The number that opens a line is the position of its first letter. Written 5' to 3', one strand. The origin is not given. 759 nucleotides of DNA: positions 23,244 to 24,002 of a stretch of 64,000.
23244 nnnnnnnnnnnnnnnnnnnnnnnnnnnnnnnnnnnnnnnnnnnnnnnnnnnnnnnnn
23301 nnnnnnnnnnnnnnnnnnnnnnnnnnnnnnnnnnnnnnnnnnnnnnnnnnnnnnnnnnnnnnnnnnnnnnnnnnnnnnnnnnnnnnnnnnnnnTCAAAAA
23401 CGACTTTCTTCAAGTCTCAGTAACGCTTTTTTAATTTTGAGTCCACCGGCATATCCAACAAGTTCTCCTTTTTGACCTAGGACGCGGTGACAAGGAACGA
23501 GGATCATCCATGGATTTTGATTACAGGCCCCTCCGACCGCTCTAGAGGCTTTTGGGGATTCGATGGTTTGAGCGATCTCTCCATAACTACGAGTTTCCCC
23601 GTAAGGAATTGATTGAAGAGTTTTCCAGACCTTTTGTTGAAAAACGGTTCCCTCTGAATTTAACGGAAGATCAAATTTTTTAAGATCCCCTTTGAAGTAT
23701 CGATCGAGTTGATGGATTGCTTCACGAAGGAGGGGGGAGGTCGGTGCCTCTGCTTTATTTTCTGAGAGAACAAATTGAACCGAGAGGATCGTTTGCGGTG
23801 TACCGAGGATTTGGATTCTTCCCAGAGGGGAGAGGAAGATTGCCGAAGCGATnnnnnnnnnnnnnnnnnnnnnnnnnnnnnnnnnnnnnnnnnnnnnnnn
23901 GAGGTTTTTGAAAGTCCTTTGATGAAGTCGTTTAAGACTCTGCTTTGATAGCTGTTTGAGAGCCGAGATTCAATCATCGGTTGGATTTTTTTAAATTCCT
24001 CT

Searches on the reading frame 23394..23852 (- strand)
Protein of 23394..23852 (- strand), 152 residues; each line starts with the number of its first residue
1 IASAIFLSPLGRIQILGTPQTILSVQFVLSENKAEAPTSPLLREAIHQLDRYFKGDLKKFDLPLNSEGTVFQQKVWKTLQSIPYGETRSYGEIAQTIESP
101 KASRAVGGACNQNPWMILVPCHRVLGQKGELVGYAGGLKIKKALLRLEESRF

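Call 3: search_protein_families(library=ncbifam, proteins=[window:23394-23852:-], max_evalue=1)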
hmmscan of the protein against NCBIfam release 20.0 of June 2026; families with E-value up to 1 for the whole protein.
window:23394-23852:- (152 aa): 5 families
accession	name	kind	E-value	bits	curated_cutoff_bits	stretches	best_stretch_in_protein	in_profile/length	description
TIGR00589.1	ogt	superfamily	5e-34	116.2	46.4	1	69-148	1-80/80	methylated-DNA--[protein]-cysteine S-methyltransferase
NF011964.0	PRK15435.1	equivalog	8.5e-29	100.6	345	1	36-149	236-349/354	bifunctional DNA-binding transcriptional regulator/O6-methylguanine-DNA methyltransferase Ada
NF007626.0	PRK10286.1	equivalog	2.4e-28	99.4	192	1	47-148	64-166/171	methylated-DNA--[protein]-cysteine S-methyltransferase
NF003022.0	PRK03887.1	equivalog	2.4e-15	56.8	164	1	68-149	90-169/175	methylated-DNA--protein-cysteine methyltransferase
NF041132.1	DNA_protcyst_Mta_Thcoc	equivalog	2.9e-15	56.5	250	1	68-148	90-168/169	methylated-DNA--protein-cysteine methyltransferase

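Call 4: search_protein_families(library=pfam, proteins=[window:23394-23852:-], max_evalue=1)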
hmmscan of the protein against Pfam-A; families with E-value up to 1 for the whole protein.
window:23394-23852:- (152 aa): 2 families
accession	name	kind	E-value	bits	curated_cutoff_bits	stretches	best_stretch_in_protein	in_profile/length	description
PF01035.26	DNA_binding_1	-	6.5e-35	119.3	27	1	71-149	2-80/81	6-O-methylguanine DNA methyltransferase, DNA binding domain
PF02870.21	Methyltransf_1N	-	4.2e-10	40.5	21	1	7-65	7-70/71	6-O-methylguanine DNA methyltransferase, ribonuclease-like domain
